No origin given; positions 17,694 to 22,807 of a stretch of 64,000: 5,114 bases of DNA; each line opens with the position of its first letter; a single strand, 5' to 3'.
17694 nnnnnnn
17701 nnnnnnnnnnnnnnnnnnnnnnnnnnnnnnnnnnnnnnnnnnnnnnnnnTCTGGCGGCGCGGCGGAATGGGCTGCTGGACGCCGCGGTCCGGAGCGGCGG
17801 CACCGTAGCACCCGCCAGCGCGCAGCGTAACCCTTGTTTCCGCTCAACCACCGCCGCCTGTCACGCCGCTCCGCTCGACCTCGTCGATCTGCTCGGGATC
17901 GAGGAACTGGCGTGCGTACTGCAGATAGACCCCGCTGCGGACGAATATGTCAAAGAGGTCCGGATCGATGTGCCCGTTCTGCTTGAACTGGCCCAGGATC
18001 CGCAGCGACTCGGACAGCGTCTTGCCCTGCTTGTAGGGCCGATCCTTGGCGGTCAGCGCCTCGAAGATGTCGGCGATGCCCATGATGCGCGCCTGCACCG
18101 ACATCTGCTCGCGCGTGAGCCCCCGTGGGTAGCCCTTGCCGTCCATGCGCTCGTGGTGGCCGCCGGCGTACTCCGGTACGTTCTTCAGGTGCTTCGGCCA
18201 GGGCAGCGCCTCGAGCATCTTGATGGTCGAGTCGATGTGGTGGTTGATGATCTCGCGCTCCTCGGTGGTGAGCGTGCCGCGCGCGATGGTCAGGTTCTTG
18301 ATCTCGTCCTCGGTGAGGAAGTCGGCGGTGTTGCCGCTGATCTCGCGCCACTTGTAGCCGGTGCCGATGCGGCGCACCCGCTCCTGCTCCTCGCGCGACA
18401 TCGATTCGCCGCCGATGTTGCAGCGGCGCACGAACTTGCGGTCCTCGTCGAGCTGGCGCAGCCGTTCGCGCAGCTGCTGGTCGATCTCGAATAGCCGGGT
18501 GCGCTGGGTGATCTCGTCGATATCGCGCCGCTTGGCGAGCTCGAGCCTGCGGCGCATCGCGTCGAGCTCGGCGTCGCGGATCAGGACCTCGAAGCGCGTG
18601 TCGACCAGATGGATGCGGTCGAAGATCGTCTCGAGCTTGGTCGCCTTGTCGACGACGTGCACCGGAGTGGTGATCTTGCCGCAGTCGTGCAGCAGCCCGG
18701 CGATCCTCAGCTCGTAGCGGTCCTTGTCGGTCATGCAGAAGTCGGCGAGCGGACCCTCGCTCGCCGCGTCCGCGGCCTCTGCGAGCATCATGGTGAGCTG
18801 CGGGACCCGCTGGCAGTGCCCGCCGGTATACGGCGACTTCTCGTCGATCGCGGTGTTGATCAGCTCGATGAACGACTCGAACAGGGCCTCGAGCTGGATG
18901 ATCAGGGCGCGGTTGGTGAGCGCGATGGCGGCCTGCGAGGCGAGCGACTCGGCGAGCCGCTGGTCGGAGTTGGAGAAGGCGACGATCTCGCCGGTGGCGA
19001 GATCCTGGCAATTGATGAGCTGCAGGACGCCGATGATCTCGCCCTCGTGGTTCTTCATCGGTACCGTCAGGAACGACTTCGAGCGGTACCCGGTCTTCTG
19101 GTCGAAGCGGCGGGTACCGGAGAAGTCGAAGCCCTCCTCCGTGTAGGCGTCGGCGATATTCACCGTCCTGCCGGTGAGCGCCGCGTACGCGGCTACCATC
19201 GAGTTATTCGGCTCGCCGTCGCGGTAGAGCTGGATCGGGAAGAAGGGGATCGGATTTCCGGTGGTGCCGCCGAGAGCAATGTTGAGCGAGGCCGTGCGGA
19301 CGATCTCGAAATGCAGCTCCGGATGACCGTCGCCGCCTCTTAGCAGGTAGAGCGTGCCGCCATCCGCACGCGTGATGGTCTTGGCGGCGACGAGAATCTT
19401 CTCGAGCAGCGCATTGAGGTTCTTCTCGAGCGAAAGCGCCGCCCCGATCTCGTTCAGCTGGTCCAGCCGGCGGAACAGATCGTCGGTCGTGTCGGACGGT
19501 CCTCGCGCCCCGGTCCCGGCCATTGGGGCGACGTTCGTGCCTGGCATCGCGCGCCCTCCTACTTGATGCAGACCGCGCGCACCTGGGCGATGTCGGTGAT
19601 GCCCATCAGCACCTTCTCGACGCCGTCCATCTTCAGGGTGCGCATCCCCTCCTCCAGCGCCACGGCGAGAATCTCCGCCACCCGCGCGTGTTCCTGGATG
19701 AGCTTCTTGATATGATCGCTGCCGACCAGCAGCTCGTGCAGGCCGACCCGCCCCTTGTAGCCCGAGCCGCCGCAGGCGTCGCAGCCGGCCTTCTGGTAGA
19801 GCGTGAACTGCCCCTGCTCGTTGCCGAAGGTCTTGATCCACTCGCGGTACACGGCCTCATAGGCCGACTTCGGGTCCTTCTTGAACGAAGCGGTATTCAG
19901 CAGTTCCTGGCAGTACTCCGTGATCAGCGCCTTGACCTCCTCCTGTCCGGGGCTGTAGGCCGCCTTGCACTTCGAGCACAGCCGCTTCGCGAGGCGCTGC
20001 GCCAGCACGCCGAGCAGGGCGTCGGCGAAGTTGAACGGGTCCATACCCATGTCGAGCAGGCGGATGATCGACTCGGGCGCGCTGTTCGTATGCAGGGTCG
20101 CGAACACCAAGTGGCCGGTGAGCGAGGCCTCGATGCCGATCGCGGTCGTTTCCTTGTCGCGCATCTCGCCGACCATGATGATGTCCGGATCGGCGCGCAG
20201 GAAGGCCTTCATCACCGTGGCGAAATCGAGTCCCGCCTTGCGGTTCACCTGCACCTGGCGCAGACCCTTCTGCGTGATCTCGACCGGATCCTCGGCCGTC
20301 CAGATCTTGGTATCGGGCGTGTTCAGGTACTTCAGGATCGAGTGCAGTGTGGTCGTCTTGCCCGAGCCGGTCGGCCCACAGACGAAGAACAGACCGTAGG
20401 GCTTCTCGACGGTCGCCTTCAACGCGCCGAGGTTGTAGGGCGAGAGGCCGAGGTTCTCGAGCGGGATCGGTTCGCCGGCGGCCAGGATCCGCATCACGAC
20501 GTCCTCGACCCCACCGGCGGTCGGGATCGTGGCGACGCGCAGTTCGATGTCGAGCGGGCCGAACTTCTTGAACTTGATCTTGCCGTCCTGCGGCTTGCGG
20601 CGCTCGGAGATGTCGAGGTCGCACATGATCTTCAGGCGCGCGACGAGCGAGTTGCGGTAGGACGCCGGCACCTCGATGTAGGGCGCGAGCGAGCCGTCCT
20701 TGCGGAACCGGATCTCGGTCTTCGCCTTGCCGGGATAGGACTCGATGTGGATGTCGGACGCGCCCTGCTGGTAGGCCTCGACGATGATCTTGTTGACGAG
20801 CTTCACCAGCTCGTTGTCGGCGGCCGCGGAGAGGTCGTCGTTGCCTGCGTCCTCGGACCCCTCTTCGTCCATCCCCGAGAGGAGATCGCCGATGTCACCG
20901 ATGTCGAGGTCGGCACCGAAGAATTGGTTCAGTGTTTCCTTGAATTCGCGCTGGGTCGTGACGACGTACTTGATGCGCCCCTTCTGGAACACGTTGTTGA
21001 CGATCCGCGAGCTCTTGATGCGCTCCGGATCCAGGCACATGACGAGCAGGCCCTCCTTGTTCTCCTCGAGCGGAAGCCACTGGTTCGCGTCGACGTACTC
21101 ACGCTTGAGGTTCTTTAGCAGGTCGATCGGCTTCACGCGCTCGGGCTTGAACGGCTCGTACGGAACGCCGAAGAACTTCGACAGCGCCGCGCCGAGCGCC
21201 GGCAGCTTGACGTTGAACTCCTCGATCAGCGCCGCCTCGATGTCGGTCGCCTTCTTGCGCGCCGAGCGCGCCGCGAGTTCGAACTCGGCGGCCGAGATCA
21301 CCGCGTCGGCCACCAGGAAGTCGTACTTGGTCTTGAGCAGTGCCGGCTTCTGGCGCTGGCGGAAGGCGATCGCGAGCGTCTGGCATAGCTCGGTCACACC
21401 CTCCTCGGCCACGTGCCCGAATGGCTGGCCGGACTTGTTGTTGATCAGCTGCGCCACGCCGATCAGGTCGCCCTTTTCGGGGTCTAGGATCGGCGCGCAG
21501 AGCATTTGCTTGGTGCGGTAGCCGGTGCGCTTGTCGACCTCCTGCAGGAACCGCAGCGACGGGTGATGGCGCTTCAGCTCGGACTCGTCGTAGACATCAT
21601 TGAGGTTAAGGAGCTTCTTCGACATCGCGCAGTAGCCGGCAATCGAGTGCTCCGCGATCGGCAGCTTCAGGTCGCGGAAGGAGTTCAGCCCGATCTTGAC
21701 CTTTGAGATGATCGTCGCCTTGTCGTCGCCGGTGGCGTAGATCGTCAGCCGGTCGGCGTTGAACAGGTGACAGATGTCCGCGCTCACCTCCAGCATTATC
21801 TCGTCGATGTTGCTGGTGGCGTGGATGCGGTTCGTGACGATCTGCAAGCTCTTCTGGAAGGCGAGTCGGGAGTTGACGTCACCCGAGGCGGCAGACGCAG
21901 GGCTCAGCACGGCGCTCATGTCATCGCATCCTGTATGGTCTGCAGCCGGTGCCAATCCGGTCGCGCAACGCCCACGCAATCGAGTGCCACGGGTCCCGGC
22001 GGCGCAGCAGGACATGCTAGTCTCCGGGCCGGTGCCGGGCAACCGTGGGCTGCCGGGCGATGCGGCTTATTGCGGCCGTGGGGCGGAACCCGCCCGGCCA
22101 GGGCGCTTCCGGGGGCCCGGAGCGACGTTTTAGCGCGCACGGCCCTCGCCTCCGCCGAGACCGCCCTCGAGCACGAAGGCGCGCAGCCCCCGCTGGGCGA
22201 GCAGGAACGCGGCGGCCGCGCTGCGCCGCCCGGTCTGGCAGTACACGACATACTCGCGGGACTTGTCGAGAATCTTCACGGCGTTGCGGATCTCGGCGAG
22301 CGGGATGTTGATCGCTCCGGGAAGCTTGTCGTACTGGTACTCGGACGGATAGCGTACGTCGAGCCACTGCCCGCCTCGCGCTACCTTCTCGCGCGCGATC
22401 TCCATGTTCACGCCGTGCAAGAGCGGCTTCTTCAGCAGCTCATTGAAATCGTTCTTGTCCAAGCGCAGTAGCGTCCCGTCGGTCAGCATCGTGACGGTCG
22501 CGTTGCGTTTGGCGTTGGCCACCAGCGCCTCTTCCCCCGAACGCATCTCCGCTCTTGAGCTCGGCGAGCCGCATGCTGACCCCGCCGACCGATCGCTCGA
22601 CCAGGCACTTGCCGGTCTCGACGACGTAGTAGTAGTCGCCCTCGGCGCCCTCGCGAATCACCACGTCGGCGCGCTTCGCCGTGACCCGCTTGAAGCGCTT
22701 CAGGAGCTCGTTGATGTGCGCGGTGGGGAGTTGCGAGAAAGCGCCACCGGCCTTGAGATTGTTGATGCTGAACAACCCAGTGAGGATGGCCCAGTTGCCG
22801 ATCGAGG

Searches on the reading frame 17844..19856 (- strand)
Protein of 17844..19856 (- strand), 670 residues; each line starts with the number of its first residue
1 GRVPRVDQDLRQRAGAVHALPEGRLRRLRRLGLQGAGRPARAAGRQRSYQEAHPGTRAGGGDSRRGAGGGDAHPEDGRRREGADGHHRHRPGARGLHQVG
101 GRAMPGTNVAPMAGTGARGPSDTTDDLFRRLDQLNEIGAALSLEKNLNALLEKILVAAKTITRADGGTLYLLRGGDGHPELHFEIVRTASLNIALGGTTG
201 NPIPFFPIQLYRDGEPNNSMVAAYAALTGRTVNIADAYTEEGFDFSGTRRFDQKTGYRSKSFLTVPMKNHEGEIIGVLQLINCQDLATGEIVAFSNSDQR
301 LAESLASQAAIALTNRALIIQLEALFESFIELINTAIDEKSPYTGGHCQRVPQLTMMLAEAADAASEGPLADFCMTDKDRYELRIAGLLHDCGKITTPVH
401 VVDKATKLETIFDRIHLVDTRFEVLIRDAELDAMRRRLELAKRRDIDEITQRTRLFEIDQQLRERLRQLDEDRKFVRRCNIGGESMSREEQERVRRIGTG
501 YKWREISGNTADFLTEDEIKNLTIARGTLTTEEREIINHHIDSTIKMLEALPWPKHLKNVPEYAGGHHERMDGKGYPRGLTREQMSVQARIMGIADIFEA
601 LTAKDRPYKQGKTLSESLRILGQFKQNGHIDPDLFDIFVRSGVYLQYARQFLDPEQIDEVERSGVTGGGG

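Call 84: search_protein_families(library=pfam, proteins=[window:17844-19856:-], max_evalue=0.0001)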
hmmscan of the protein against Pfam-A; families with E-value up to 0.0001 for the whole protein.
window:17844-19856:- (670 aa): 5 families
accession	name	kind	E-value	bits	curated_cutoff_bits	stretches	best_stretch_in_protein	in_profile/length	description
PF13487.12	HD_5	-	2.8e-43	148.1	27.2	1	517-634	58-170/170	HD domain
PF01590.32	GAF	-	3.9e-16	60.2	22.4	1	146-313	1-133/133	GAF domain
PF13185.12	GAF_2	-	4.4e-12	46.8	28.6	1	145-313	2-135/136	GAF domain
PF01966.28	HD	-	1.1e-11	45.4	22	1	345-420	2-76/116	HD domain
PF13492.12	GAF_3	-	2.2e-07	31.7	27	1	219-315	49-129/129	GAF domain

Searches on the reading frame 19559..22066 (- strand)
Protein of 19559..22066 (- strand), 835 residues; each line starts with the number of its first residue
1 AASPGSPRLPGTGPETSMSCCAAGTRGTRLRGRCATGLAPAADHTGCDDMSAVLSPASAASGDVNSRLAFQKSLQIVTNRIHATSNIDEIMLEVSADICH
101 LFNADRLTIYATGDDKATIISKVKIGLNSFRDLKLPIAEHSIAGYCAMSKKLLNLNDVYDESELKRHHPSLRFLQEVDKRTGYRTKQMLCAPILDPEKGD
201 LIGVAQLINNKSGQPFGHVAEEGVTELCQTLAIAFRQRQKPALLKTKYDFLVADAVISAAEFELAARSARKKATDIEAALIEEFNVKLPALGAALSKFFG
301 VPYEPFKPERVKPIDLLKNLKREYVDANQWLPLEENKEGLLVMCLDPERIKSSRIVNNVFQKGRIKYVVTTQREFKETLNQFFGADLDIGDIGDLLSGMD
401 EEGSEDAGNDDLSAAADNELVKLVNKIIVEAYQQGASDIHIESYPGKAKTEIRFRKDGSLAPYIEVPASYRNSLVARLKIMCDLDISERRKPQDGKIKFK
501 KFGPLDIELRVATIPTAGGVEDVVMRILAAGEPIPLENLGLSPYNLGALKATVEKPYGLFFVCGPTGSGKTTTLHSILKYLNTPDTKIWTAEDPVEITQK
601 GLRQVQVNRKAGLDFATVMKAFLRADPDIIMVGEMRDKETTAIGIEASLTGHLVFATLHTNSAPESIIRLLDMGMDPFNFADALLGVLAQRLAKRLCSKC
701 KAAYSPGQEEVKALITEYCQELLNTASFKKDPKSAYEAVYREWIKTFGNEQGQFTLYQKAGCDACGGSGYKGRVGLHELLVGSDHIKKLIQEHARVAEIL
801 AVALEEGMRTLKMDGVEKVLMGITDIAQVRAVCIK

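Call 84: search_protein_families(library=pfam, proteins=[window:19559-22066:-], max_evalue=0.0001)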
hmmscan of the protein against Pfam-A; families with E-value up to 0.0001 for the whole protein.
window:19559-22066:- (835 aa): 3 families
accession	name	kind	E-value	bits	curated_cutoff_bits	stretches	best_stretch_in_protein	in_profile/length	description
PF00437.27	T2SSE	-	4.7e-116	387.9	24.9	1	416-829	4-368/370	Type II/IV secretion system protein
PF01590.32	GAF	-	3.5e-10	41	22.4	1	87-234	2-132/133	GAF domain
PF05157.20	MshEN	-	6.7e-10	39.3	23.1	1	299-386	1-87/90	MshEN domain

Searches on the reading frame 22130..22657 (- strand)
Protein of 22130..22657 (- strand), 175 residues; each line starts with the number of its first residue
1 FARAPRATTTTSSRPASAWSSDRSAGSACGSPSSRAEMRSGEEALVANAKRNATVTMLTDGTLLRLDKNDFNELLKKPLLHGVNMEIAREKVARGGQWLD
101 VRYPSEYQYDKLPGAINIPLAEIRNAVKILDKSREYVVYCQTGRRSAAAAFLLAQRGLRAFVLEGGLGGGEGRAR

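Call 84: search_protein_families(library=pfam, proteins=[window:22130-22657:-], max_evalue=0.0001)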
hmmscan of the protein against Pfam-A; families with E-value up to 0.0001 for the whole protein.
window:22130-22657:- (175 aa): 2 families
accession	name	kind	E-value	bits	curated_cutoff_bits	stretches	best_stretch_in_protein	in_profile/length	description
PF00581.25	Rhodanese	-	1.2e-15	58.2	22.2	1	90-167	7-96/102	Rhodanese-like domain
PF00027.35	cNMP_binding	-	1.3e-05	25.5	27.5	1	41-77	52-88/89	Cyclic nucleotide-binding domain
